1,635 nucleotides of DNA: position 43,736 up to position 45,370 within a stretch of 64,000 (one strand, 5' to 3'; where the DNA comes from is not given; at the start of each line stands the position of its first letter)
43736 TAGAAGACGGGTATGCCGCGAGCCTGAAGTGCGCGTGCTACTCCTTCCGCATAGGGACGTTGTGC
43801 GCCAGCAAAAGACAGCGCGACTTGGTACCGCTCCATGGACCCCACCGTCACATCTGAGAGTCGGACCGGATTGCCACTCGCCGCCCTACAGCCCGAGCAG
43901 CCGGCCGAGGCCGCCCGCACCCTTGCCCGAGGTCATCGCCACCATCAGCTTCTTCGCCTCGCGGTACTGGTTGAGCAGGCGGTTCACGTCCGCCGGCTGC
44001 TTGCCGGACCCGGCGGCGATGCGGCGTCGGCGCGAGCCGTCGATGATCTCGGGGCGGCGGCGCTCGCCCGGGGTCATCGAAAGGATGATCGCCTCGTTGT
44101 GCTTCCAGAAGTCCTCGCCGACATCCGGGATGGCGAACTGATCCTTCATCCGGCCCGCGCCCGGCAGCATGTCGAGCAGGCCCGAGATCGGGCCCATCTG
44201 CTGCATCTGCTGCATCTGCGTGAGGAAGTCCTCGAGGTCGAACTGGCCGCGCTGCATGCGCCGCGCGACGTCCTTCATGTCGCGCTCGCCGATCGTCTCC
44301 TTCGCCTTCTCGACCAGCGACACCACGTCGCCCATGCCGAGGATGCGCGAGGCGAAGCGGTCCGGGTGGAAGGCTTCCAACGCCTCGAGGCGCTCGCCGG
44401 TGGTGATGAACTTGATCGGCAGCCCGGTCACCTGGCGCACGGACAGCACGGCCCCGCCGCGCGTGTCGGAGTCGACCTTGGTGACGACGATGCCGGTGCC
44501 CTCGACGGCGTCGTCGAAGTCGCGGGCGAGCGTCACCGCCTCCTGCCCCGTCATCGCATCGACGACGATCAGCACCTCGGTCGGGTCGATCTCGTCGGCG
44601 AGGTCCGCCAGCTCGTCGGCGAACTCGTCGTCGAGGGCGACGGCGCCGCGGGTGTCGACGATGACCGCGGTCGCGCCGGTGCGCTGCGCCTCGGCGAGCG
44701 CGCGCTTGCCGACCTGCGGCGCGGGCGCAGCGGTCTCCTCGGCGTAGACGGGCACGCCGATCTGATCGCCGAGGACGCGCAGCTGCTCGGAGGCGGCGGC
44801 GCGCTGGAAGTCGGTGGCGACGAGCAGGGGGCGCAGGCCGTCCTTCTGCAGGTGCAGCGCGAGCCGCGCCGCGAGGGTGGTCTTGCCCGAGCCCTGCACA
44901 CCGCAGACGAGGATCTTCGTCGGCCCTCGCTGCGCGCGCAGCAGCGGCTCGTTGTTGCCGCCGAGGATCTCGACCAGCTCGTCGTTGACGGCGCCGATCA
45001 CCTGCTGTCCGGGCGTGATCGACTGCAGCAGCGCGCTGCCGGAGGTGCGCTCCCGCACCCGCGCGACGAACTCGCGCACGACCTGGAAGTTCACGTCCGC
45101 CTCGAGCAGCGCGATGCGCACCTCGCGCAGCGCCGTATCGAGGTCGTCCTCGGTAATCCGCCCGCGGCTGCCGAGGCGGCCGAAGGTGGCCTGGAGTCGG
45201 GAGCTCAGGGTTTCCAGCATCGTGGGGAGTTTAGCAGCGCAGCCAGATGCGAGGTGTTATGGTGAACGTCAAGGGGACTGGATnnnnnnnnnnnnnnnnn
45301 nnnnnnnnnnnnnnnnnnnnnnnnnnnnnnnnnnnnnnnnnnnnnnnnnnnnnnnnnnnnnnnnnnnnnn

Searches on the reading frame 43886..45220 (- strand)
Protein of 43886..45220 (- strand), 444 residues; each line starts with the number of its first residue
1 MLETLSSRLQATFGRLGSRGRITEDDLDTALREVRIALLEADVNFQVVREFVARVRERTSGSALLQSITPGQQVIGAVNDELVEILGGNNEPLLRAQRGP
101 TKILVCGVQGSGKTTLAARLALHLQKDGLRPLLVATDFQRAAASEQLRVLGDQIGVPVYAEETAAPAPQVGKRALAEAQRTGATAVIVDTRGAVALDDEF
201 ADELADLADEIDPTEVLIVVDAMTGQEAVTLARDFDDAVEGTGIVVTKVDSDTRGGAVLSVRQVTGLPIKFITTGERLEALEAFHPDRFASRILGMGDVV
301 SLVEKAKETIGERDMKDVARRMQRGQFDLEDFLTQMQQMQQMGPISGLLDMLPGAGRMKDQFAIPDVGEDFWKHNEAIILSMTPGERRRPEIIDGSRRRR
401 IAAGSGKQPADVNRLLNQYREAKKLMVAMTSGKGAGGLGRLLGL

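Call 18: find_related_loci(query=window:43886-45220:-, collection=genome_contigs, flank=6000)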
Query window:43886-45220:- (444 aa) in genome_contigs; peptide patterns used: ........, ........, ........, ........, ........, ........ (x = any residue, [..] = any of these).
600 stretches matched a pattern (row limit reached: there are more); 338 encode a relative of the query (tblastn E <= 1e-3); the best 80 are kept; 80 distinct loci.
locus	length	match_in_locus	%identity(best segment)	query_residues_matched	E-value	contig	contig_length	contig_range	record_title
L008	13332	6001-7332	98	1-444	0e+0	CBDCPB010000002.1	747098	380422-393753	MAG: Dehalococcoidia bacterium isolate 8ea35d84-8be8-4b26-9b51-5b82e401d502 genome assembly, contig: contig_2, whole gen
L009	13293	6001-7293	95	1-431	0e+0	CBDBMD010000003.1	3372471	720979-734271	MAG: Dehalococcoidia bacterium isolate 82647b19-91a1-4440-b29b-303ca9d817fb genome assembly, contig: contig_3, whole gen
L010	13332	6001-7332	98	1-444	0e+0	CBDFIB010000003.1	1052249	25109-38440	MAG: Dehalococcoidia bacterium isolate 7cd25a05-99ee-4af3-888e-ade58bc44bba genome assembly, contig: contig_3, whole gen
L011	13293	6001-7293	94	1-431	0e+0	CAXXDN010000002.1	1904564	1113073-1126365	MAG: Dehalococcoidia bacterium isolate dc2ee83f-b268-46d2-8eab-f8d2e8673164 genome assembly, contig: contig_2, whole gen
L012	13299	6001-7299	70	1-433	0e+0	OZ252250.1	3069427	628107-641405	MAG: Dehalococcoidia bacterium isolate 148742b7-5873-4ec1-8832-ba9e4de588a3 genome assembly, chromosome: 1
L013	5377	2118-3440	56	1-443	1e-157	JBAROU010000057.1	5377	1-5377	MAG: Dehalococcoidia bacterium isolate MFD13504_ilm_asm_bin10 k127_129458, whole genome shotgun sequence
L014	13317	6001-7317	56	1-440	7e-146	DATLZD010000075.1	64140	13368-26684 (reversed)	MAG TPA_asm: Dehalococcoidia bacterium isolate SMAG_U13289 k141_433913, whole genome shotgun sequence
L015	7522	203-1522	53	1-441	2e-143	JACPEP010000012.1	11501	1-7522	MAG: Chloroflexi bacterium isolate NC_groundwater_338_Ag_B-0.1um_58_18 GD18-4_B1_scaffold_513344, whole genome shotgun s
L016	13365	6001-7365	49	1-440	8e-142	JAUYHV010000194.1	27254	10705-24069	MAG: Dehalococcoidia bacterium isolate C24_maxbin.178 C24_k141_1067692, whole genome shotgun sequence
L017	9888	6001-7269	51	1-426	2e-135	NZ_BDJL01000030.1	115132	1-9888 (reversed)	Carboxydothermus islandicus strain SET IS-9, whole genome shotgun sequence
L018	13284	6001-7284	51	1-433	4e-133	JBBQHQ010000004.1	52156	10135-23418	MAG: Gaiellales bacterium isolate Co_metawrap_892 Cmw_892_k141_17313253_length_52156_cov_8.0000, whole genome shotgun se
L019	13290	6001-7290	51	1-432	8e-135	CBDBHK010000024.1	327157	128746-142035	MAG: Acidobacteriota bacterium isolate 99fda0a5-85d9-418a-8fd5-750ac8318952 genome assembly, contig: contig_24, whole ge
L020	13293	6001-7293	50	1-433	4e-132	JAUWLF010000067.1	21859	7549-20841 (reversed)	MAG: Chloroflexota bacterium isolate CSMAG_2365 CSMAG_2365_k141_1388716_length_21859_cov_23.0000, whole genome shotgun s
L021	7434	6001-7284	48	1-432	3e-132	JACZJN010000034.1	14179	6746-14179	MAG: Bacteroidetes bacterium isolate MAG20 bacteria_1_contig_255263, whole genome shotgun sequence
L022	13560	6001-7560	51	1-433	3e-132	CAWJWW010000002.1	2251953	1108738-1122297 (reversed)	MAG: uncultured Gaiellaceae bacterium isolate MFD01275.bin.2.3 genome assembly, contig: contig_1564, whole genome shotgu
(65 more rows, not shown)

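Call 27: search_protein_families(library=pfam, proteins=[L008:4296-4535:-, L008:4638-4940:+, L008:4944-5258:+, L008:5268-5975:+, L009:4200-5978:+, L010:4690-5709:-, L008:7361-7690:-, L008:7701-7955:-, L012:4740-5924:+], max_evalue=0.01)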
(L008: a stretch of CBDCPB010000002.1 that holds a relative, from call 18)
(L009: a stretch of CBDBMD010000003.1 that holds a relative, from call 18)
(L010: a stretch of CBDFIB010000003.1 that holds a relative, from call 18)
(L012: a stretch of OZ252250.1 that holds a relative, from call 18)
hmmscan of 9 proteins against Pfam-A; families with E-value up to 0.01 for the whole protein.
L008:4296-4535:- (79 aa): 2 families
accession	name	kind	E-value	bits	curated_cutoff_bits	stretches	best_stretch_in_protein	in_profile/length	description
PF13545.12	HTH_Crp_2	-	0.0028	18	27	1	45-76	22-53/70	Crp-like helix-turn-helix domain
PF08281.18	Sigma70_r4_2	-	0.0069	16.4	25.7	0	32-71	13-52/54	Sigma-70, region 4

L008:4638-4940:+ (100 aa): 5 families
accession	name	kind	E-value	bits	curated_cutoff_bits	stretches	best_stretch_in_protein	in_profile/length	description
PF12802.13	MarR_2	-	1.6e-05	25.4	27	1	68-91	32-55/61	MarR family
PF01047.28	MarR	-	0.00038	20.7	24.6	1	51-96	17-57/59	MarR family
PF12840.13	HTH_20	-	0.0016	18.8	27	1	47-87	12-49/51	Helix-turn-helix domain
PF13412.12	HTH_24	-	0.0018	18.2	21.9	0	48-70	14-36/48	Winged helix-turn-helix DNA-binding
PF13404.12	HTH_AsnC-type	-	0.0091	16.2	27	0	48-69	14-35/42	AsnC-type helix-turn-helix domain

L008:4944-5258:+ (104 aa): 8 families
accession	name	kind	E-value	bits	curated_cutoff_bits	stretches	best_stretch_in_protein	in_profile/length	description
PF08461.16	HTH_12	-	3.4e-06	27.3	21.4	1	41-92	2-54/66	Ribonuclease R winged-helix domain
PF24033.1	DUF7342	-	3.8e-05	24.1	31.6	1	51-99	16-60/150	Family of unknown function (DUF7342)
PF22168.2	DIP2311-like_C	-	0.0001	23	27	1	59-99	23-62/63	Transcriptional regulator DIP2311-like, C-terminal domain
PF03965.22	Penicillinase_R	-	0.00011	23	22.6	1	41-97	7-62/115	Penicillinase repressor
PF08279.18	HTH_11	-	0.00093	19.5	25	1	42-85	5-44/55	HTH domain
PF12840.13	HTH_20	-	0.0021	18.4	27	1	41-88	8-50/51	Helix-turn-helix domain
PF08100.18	Dimerisation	-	0.0026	18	25.6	1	42-101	30-85/93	O-methyltransferase dimerisation domain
PF25213.1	HVO_A0261_N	-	0.0077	16.5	35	0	41-101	15-65/86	HVO_A0261 N-terminal domain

L008:5268-5975:+ (235 aa): 1 family
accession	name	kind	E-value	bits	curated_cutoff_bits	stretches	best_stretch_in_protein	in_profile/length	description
PF09509.15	Hypoth_Ymh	-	5.9e-30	104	25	1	110-230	1-119/119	Protein of unknown function (Hypoth_ymh)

L009:4200-5978:+ (592 aa): 7 families
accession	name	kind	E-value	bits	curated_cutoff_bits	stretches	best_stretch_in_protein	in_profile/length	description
PF13304.12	AAA_21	-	2.2e-20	74.4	27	1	28-294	1-300/304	AAA domain, putative AbiEii toxin, Type IV TA system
PF13175.12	AAA_15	-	8.1e-20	72.2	32.1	2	7-53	3-50/374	AAA ATPase domain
PF02463.25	SMC_N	-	1.8e-06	28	40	1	7-49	2-48/220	RecF/RecN/SMC N terminal domain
PF11398.14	DUF2813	-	2.2e-06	27.8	21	1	8-53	4-49/372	Protein of unknown function (DUF2813)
PF13476.12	AAA_23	-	9.7e-05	23.5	27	1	9-52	1-45/201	AAA domain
PF13555.12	AAA_29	-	0.0016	18.5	27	1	15-52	12-48/61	P-loop containing region of AAA domain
PF13514.12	AAA_27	-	0.0019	18.3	22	1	21-55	21-55/206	AAA domain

L010:4690-5709:- (339 aa): 1 family
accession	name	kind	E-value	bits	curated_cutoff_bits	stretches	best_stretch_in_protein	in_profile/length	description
PF14072.11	DndB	-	6e-10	39.2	29.1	1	15-176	37-195/338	DNA-sulfur modification-associated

L008:7361-7690:- (109 aa): 1 family
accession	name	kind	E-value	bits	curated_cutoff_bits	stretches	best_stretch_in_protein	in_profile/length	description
PF02452.23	PemK_toxin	-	5e-24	85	23.1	1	2-104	1-108/109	PemK-like, MazF-like toxin of type II toxin-antitoxin system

L008:7701-7955:- (84 aa): 1 family
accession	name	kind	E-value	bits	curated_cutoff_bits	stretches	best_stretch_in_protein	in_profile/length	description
PF11455.13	MazE-like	-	6.9e-06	26.4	22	1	44-81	24-62/65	Antitoxin MazE-like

L012:4740-5924:+ (394 aa): 4 families
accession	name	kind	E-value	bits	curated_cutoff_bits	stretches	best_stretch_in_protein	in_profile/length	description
PF07690.21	MFS_1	-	4.5e-37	128.2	33.4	2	25-255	4-249/347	Major Facilitator Superfamily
PF06779.20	MFS_4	-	2.7e-08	34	26.3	1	56-369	33-351/364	Uncharacterised MFS-type transporter YbfB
PF12832.13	MFS_1_like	-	3.9e-08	33.2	25.2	2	86-146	283-344/373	MFS_1 like family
PF00083.30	Sugar_tr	-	4.1e-07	29.7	22.3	2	48-164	44-163/452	Sugar (and other) transporter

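Call 28: search_protein_families(library=padloc, proteins=[L008:4296-4535:-, L008:4638-4940:+, L008:4944-5258:+, L008:5268-5975:+, L009:4200-5978:+, L010:4690-5709:-, L008:7361-7690:-, L008:7701-7955:-, L012:4740-5924:+], max_evalue=0.001)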
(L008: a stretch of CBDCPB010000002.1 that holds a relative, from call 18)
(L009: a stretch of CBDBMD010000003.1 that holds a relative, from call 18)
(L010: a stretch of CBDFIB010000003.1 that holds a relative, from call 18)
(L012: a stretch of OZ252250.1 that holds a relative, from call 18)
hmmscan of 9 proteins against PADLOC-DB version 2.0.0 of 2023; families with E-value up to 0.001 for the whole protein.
L008:4296-4535:- (79 aa): 0 families

L008:4638-4940:+ (100 aa): 1 family
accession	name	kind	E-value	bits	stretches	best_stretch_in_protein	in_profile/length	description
PDLC01438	Csa3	-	0.00048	18.3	1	34-90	143-193/305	"CAS-I,CAS-II,CAS-III,CAS-IV,CAS-V,CAS-VI; associated_signaling"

L008:4944-5258:+ (104 aa): 0 families

L008:5268-5975:+ (235 aa): 3 families
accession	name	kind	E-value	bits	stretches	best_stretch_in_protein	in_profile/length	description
PDLC03987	PD-Lambda-3_B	-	9.7e-21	72.3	1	107-232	137-262/270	-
PDLC02412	Aga_HEPN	-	2.8e-09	34.5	1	103-205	245-349/382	Class II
PDLC03988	PD-Lambda-3_B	-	1.9e-07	28.8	1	107-187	137-217/222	-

L009:4200-5978:+ (592 aa): 131 families (the best 25 are shown)
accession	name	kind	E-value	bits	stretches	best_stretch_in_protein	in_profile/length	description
PDLC02358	Old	-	3.8e-25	86.7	2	255-324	284-356/578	Old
PDLC02981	AriAB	-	4.8e-23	79.7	2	256-459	331-532/694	-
PDLC03878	NsnB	-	7.4e-22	76.6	2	232-299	213-283/345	-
PDLC02979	AriA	-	1.7e-21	75.4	2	7-56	3-53/373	-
PDLC02980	AriA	-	5.8e-21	73.7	1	28-295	1-301/304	-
PDLC04178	HEC-01A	-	1.1e-20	72.1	2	3-57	5-59/399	-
PDLC04175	HEC-01A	-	2.3e-20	71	2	246-317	259-332/363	-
PDLC00075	GajA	-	2.6e-20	70.5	1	255-367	268-379/536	AAA ATPase domain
PDLC00067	GajA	-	1.2e-19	68.2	2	5-50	3-48/604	AAA ATPase domain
PDLC00271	PtuA1|PtuA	-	7.7e-19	66.5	2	254-345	277-360/421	AAA ATPase domain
PDLC04135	mad3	-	1.5e-18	65.5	2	7-63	2-58/374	mads_3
PDLC02915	ATPase-Toprim_I-B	-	8.9e-18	62.4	2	242-299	241-301/623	-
PDLC00096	GajA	-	1.1e-17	62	2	8-58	4-56/630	AAA ATPase domain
PDLC00062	GajA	-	1.6e-17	61.2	2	6-49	2-45/639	AAA ATPase domain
PDLC00278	PtuA1|PtuA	-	3.8e-17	60.7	2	254-342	286-366/436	AAA ATPase domain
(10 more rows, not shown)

L010:4690-5709:- (339 aa): 1 family
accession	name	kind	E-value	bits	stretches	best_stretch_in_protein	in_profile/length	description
PDLC02811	DpdB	-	1.8e-12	44.8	1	7-268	39-305/370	DpdB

L008:7361-7690:- (109 aa): 0 families

L008:7701-7955:- (84 aa): 0 families

L012:4740-5924:+ (394 aa): 0 families

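Call 85: search_protein_families(library=pfam, proteins=[L010:7391-8239:+], max_evalue=0.01)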
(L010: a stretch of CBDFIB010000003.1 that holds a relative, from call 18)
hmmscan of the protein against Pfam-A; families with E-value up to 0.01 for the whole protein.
L010:7391-8239:+ (283 aa): 1 family
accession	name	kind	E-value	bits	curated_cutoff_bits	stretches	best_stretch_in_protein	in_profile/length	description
PF13676.11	TIR_2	-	3.5e-16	60.2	28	1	6-120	1-111/122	TIR domain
